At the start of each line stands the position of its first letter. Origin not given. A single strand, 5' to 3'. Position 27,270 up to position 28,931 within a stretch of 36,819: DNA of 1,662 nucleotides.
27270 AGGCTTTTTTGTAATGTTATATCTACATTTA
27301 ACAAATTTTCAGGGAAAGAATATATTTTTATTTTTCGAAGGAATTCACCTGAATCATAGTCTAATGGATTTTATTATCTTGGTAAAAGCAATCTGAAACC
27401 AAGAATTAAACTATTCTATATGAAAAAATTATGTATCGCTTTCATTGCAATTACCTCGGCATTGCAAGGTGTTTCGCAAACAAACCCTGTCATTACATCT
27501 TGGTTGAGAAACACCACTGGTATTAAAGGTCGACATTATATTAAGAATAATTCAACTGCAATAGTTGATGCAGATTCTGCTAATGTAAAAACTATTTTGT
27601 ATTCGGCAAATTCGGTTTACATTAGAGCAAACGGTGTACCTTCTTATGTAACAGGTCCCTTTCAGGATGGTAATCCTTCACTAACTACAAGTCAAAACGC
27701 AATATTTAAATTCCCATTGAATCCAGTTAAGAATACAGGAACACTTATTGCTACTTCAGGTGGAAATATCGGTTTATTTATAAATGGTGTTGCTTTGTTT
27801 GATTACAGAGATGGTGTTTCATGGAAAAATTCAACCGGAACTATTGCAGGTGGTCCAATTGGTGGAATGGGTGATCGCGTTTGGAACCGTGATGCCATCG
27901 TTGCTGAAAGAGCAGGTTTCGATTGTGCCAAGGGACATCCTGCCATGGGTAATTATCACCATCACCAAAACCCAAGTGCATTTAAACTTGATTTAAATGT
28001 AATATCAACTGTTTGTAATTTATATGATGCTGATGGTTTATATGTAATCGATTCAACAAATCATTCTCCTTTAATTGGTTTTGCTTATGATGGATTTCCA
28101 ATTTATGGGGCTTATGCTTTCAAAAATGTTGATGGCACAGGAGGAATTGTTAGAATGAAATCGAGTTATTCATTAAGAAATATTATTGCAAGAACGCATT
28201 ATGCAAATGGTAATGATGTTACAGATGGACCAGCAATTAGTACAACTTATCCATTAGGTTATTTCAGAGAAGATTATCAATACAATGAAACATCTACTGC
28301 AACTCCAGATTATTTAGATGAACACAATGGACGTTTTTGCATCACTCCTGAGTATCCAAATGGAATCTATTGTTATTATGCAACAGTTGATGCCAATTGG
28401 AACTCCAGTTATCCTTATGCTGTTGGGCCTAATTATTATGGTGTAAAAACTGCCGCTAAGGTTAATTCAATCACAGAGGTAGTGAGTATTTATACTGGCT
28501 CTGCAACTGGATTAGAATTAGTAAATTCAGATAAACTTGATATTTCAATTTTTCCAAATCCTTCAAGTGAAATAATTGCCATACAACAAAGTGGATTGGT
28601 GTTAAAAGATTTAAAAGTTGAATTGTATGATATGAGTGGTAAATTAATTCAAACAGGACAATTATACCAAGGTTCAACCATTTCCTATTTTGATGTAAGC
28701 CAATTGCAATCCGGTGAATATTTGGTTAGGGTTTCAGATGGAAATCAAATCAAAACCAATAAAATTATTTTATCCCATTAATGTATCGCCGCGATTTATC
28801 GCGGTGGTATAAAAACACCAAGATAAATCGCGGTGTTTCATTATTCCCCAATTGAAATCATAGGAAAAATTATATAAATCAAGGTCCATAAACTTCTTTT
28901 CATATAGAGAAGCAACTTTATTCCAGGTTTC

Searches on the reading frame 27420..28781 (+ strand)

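Call 67: search_protein_families(library=pfam, proteins=[window:27420-28781:+], max_evalue=0.00001)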
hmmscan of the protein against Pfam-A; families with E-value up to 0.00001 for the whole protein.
window:27420-28781:+ (453 aa): 2 families
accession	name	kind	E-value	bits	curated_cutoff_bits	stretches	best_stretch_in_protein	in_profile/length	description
PF14240.11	YHYH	-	2e-58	198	25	1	96-328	2-187/193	YHYH protein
PF18962.6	Por_Secre_tail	-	4.5e-14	52.9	27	1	377-450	1-74/75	Secretion system C-terminal sorting domain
